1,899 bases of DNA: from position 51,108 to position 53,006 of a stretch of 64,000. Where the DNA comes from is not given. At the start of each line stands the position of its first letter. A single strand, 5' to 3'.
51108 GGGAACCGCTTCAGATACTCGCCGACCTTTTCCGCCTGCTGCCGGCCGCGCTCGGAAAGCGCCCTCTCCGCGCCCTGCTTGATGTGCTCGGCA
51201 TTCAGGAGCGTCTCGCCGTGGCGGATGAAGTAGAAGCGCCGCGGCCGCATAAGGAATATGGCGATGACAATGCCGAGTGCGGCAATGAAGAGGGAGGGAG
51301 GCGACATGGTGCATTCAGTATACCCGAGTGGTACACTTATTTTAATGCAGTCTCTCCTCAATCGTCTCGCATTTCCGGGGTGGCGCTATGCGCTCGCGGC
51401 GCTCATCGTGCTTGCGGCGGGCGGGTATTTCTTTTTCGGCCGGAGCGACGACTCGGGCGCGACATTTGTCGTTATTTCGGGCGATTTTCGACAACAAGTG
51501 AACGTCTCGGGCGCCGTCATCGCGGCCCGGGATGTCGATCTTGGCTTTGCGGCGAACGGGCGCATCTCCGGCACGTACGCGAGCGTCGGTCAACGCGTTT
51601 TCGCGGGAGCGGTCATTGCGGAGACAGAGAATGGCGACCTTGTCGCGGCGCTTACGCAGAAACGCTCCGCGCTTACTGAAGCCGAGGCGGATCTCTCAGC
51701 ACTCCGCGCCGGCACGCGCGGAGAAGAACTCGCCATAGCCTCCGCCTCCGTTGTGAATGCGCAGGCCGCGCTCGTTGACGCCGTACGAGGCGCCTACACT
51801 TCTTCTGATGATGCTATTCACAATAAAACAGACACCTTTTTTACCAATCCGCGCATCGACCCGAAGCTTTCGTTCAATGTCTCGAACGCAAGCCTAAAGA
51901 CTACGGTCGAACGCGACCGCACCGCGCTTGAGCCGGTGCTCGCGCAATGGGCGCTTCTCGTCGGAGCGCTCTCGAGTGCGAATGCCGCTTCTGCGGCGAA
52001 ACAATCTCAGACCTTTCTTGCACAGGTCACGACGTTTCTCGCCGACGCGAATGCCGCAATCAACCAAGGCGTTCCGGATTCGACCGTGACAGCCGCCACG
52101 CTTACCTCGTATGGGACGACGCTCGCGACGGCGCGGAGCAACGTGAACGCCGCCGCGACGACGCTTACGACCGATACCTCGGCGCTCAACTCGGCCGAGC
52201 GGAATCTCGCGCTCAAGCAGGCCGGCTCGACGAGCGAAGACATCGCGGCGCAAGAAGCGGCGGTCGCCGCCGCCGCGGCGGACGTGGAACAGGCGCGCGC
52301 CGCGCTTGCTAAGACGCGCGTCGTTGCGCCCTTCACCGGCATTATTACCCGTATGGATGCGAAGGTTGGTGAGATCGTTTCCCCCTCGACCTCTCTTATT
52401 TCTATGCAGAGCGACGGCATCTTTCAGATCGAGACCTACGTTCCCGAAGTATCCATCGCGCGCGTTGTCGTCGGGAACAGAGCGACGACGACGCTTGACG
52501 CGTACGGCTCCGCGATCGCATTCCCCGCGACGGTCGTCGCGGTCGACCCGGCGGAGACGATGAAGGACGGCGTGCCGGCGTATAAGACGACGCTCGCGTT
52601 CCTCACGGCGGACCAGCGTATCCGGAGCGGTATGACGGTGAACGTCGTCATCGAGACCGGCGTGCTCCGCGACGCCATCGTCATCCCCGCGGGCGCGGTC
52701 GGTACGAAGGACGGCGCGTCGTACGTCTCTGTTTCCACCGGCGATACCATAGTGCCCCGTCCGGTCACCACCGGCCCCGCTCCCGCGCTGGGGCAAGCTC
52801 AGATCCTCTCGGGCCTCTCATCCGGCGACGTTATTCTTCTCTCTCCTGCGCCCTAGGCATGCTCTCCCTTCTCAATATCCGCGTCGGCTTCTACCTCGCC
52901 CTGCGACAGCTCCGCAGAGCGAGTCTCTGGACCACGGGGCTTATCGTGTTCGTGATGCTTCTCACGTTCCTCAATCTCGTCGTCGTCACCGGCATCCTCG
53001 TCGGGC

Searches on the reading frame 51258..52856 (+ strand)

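Call 14: search_protein_families(library=pfam, proteins=[window:51258-52856:+], max_evalue=0.01)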
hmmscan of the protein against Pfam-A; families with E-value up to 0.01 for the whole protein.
window:51258-52856:+ (532 aa): 2 families
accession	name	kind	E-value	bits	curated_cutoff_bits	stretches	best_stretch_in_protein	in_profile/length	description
PF13437.12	HlyD_3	-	3e-11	44.4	22.2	1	355-442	2-89/106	HlyD family secretion protein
PF16576.10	HlyD_D23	-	1.1e-09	38.3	30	1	338-432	94-187/214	Barrel-sandwich domain of CusB or HlyD membrane-fusion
